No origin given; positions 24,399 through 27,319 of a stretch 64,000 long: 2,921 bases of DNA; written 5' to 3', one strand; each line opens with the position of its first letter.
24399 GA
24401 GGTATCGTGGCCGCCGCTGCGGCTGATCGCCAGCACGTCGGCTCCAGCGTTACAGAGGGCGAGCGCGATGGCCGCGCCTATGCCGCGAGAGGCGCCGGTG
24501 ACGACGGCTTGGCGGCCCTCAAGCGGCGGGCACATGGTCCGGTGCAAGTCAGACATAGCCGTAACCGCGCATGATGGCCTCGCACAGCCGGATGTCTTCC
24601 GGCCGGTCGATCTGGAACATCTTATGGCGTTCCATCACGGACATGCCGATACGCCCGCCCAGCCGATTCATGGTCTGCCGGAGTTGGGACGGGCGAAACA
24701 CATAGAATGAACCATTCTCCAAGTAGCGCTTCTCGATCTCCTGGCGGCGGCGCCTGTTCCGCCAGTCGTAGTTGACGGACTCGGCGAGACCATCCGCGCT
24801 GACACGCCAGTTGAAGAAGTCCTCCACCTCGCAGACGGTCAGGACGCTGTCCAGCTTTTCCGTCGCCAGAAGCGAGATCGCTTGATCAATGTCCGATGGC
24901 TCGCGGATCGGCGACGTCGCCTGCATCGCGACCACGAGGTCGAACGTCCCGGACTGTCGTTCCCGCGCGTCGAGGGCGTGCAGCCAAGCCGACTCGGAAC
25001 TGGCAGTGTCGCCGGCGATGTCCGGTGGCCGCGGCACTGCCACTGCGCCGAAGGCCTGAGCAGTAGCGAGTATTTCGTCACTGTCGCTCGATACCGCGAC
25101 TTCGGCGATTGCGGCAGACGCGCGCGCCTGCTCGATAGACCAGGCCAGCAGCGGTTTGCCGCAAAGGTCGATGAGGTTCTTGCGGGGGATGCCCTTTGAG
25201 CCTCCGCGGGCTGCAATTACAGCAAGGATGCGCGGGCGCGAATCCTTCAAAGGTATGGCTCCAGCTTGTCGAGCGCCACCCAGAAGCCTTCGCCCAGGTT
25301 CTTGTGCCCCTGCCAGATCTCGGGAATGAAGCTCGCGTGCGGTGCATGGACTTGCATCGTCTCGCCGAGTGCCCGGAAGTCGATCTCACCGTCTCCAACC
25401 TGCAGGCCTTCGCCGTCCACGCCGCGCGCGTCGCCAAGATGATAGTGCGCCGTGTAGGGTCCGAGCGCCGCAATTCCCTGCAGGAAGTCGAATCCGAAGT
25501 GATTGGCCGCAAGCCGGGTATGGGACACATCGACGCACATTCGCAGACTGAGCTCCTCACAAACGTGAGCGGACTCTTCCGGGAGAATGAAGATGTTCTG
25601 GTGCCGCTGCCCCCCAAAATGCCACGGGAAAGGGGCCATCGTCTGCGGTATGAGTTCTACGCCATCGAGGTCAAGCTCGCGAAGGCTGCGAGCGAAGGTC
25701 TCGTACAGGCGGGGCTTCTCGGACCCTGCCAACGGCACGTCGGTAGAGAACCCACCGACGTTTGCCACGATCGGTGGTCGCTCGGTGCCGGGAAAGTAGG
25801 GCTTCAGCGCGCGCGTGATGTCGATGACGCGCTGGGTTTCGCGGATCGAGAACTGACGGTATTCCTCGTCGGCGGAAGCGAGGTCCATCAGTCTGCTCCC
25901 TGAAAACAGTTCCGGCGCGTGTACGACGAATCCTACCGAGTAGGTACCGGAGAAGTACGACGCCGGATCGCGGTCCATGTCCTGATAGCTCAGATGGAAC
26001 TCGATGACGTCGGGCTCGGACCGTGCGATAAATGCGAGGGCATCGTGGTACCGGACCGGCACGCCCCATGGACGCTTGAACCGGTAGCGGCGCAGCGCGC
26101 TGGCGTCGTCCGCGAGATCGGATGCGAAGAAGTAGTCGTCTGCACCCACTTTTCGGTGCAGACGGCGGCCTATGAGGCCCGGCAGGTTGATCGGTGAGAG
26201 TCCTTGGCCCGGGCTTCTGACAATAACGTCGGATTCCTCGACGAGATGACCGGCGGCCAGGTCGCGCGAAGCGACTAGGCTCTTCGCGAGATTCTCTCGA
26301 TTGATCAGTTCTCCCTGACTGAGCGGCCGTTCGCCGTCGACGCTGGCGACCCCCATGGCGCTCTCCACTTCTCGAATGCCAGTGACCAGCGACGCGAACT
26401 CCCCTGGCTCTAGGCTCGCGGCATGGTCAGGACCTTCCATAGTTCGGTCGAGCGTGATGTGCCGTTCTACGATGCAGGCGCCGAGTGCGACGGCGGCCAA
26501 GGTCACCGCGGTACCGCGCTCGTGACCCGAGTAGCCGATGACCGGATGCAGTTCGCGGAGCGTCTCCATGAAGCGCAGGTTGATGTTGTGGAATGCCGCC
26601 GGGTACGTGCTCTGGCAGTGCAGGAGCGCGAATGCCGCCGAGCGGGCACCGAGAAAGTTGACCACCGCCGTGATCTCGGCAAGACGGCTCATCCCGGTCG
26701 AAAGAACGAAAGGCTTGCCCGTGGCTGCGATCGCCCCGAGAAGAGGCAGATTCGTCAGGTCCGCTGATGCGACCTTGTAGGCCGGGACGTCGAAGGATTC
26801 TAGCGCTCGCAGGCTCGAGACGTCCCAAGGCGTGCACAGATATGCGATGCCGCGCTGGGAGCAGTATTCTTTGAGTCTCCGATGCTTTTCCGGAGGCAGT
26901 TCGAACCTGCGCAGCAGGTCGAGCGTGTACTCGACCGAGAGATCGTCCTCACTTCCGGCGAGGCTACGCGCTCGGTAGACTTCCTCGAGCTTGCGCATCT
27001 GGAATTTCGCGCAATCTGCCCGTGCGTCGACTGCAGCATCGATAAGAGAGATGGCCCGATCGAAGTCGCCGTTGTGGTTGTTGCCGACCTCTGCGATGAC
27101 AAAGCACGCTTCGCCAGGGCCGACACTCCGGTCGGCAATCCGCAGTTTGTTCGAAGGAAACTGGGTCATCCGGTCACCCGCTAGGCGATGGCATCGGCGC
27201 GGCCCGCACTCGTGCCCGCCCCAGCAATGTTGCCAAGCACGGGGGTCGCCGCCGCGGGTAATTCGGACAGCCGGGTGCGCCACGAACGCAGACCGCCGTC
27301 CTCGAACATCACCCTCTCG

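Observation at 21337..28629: Orphan second CMP-ulosonic-acid operon whose product cannot be assigned from gene content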

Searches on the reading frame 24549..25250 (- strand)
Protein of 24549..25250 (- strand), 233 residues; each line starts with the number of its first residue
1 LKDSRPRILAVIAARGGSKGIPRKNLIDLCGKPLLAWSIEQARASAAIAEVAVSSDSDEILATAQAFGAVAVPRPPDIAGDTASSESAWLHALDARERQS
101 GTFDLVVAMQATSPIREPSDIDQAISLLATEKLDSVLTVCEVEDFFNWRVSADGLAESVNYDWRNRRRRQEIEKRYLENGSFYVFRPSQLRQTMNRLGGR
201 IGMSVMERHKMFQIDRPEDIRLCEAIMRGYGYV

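Call 3: search_protein_families(library=pfam, proteins=[window:24549-25250:-])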
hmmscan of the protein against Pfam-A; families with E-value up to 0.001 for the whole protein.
window:24549-25250:- (233 aa): 3 families
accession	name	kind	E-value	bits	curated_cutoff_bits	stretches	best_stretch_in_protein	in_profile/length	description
PF02348.25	CTP_transf_3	-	7.3e-24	85.2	22.6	1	10-219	2-198/217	Cytidylyltransferase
PF01128.25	IspD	-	6.3e-05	23.3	27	1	23-155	19-142/221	2-C-methyl-D-erythritol 4-phosphate cytidylyltransferase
PF12804.13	NTP_transf_3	-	8.2e-05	23.3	27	1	23-91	15-82/160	MobA-like NTP transferase domain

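Call 4: search_protein_families(library=ncbifam, proteins=[window:24549-25250:-])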
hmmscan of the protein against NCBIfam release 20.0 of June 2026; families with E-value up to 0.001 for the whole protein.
window:24549-25250:- (233 aa): 7 families
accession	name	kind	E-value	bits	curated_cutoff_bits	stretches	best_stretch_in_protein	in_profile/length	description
TIGR03584.1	PseF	equivalog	1.5e-34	119.6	205.7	1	9-225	1-218/222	pseudaminic acid cytidylyltransferase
NF003952.0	PRK05450.1-5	subfamily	1.3e-17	63.7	193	1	7-139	2-127/250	3-deoxy-manno-octulosonate cytidylyltransferase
NF003950.0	PRK05450.1-3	subfamily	3.3e-17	62.6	234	1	9-138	4-127/248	3-deoxy-manno-octulosonate cytidylyltransferase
NF009905.0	PRK13368.1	subfamily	5.4e-15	55.4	255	1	8-141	3-127/243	3-deoxy-manno-octulosonate cytidylyltransferase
NF003948.0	PRK05450.1-1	equivalog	8.9e-13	48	281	1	7-143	5-135/248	3-deoxy-manno-octulosonate cytidylyltransferase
TIGR00466.1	kdsB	equivalog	9.7e-08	31.7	155.2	1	10-141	5-129/241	3-deoxy-manno-octulosonate cytidylyltransferase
TIGR00453.1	ispD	equivalog_domain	0.00034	20.1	181.3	0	13-69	5-64/219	2-C-methyl-D-erythritol 4-phosphate cytidylyltransferase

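Call 53: search_solved_structures(query=window:24549-25250:-, max_evalue=0.001)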
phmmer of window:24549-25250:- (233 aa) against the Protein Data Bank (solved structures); distinct sequences matched with E-value up to 0.001: 15.
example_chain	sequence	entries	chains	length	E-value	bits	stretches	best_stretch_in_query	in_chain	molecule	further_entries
9t4z_A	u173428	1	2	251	4e-36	128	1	6-232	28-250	PpNeuA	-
6ifd_A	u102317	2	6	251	1.3e-28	103.5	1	8-225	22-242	CMP-N-acetylneuraminate Synthetase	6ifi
1qwj_A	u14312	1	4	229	5.3e-26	94.9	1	6-232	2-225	cytidine monophospho-N-acetylneuraminic acid synthetase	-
9ftb_A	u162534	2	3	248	7.1e-22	81.4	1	9-220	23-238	NeuA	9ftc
1eyr_A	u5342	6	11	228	3.5e-20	75.9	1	9-226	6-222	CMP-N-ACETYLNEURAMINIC ACID SYNTHETASE | N-acylneuraminate cytidylyltransferase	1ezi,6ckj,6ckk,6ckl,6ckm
1gq9_A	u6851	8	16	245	6e-09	39.2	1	9-141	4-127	3-DEOXY-MANNO-OCTULOSONATE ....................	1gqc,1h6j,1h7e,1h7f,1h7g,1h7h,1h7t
4xwi_A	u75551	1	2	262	2.1e-08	37.4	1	9-141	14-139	3-deoxy-manno-octulosonate cytidylyltransferase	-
3oam_A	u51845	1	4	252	2.3e-07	34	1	10-144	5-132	3-deoxy-manno-octulosonate cytidylyltransferase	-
3tqd_A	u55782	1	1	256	3.4e-06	30.2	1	9-147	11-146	3-deoxy-manno-octulosonate cytidylyltransferase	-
1vh1_A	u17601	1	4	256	8.7e-06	28.8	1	9-80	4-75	3-deoxy-manno-octulosonate cytidylyltransferase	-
3jtj_A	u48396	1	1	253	1.1e-05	28.5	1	8-130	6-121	3-deoxy-manno-octulosonate cytidylyltransferase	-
3k8d_A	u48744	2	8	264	2.7e-05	27.2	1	7-80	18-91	3-deoxy-manno-octulosonate cytidylyltransferase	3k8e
8ees_A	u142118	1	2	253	0.00012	25.1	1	9-130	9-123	3-deoxy-manno-octulosonate cytidylyltransferase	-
1vh3_A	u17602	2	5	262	0.00028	23.9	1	10-72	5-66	3-deoxy-manno-octulosonate cytidylyltransferase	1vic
3duv_A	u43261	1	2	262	0.00032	23.7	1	10-72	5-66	3-deoxy-manno-octulosonate cytidylyltransferase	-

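Call 81: search_solved_structures(query=window:24549-25250:-, max_evalue=1e-20, show_alignments=5)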
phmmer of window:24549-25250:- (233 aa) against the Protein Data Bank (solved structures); distinct sequences matched with E-value up to 1e-20: 4.
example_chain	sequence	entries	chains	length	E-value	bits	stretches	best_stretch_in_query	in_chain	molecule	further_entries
9t4z_A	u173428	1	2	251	4e-36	128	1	6-232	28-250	PpNeuA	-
6ifd_A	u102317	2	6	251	1.3e-28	103.5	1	8-225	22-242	CMP-N-acetylneuraminate Synthetase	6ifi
1qwj_A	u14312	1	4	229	5.3e-26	94.9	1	6-232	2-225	cytidine monophospho-N-acetylneuraminic acid synthetase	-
9ftb_A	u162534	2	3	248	7.1e-22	81.4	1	9-220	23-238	NeuA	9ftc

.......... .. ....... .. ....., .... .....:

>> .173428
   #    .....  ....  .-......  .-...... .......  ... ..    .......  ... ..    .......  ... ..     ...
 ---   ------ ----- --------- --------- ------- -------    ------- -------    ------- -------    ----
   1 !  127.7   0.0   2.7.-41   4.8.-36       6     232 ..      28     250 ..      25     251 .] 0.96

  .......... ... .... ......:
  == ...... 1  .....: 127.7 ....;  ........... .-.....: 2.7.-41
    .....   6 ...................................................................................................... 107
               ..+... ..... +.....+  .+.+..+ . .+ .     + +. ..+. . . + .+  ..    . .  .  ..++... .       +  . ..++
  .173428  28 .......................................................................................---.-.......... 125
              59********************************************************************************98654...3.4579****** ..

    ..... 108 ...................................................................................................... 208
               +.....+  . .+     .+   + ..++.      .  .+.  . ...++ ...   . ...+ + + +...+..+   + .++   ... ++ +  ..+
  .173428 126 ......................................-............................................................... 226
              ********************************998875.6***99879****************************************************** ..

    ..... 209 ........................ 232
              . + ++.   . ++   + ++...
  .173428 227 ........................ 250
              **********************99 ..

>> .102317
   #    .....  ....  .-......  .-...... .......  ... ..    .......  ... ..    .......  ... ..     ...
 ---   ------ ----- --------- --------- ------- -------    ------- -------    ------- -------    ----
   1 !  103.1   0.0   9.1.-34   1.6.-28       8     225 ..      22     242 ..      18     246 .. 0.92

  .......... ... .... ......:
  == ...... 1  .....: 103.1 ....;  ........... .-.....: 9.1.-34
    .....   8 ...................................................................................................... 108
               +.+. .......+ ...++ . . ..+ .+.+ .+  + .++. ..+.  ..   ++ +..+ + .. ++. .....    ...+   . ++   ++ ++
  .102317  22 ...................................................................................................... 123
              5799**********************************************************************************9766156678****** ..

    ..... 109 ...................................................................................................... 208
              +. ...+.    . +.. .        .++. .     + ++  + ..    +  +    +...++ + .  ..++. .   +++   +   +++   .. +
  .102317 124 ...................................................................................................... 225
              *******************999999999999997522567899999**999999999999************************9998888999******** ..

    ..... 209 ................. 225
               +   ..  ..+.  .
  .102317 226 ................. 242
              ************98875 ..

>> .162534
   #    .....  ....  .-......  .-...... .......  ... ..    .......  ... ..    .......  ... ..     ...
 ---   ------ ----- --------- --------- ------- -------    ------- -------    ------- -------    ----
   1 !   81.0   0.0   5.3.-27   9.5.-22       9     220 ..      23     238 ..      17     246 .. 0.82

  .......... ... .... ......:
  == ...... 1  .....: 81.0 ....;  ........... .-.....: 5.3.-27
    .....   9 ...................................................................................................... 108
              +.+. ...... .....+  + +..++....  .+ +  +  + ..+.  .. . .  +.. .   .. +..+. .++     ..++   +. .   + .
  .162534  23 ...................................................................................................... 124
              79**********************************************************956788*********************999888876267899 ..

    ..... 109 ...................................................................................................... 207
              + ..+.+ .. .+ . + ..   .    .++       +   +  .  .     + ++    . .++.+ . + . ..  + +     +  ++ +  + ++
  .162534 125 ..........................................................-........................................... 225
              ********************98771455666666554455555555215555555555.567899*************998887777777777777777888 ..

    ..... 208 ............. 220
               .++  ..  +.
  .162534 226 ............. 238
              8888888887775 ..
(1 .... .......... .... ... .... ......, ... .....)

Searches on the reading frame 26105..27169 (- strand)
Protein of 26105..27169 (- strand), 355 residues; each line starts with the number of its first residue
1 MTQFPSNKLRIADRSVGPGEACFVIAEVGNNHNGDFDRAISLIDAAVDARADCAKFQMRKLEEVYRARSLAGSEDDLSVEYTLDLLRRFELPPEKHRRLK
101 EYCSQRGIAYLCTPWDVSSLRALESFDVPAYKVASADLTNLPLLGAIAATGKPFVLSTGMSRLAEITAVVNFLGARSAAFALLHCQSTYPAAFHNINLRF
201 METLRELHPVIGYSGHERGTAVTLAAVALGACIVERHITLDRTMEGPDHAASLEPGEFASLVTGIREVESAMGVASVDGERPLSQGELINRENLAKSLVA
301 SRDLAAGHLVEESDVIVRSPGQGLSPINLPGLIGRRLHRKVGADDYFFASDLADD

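Call 35: search_solved_structures(query=window:26105-27169:-, max_evalue=0.001, show_alignments=3)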
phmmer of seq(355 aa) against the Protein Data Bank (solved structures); distinct sequences matched with E-value up to 0.001: 8.
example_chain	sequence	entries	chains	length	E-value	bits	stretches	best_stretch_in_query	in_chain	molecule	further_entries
4ipi_A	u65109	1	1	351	3.7e-50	174.1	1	6-328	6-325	Polysialic acid capsule biosynthesis protein SiaC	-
4ipj_A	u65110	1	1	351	5.1e-50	173.6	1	6-328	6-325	Polysialic acid capsule biosynthesis protein SiaC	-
1xuu_A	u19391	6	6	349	7.6e-50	173.1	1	6-328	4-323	polysialic acid capsule biosynthesis protein SiaC | N-acetylneuraminate synthase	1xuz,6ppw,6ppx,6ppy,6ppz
2wqp_A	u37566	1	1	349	1.9e-48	168.5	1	6-328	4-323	POLYSIALIC ACID CAPSULE BIOSYNTHESIS PROTEIN SIAC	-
6ncs_A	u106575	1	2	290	1.6e-45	158.8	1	7-288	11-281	N-acetylneuraminic acid (Sialic acid) synthetase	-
1vli_A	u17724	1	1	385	6e-45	157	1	9-285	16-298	Spore coat polysaccharide biosynthesis protein spsE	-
8h2c_A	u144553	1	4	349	5.4e-38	134.1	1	20-343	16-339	Pseudaminic acid synthase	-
3g8r_A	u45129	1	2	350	1.6e-27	99.7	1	24-317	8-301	Probable spore coat polysaccharide biosynthesis protein E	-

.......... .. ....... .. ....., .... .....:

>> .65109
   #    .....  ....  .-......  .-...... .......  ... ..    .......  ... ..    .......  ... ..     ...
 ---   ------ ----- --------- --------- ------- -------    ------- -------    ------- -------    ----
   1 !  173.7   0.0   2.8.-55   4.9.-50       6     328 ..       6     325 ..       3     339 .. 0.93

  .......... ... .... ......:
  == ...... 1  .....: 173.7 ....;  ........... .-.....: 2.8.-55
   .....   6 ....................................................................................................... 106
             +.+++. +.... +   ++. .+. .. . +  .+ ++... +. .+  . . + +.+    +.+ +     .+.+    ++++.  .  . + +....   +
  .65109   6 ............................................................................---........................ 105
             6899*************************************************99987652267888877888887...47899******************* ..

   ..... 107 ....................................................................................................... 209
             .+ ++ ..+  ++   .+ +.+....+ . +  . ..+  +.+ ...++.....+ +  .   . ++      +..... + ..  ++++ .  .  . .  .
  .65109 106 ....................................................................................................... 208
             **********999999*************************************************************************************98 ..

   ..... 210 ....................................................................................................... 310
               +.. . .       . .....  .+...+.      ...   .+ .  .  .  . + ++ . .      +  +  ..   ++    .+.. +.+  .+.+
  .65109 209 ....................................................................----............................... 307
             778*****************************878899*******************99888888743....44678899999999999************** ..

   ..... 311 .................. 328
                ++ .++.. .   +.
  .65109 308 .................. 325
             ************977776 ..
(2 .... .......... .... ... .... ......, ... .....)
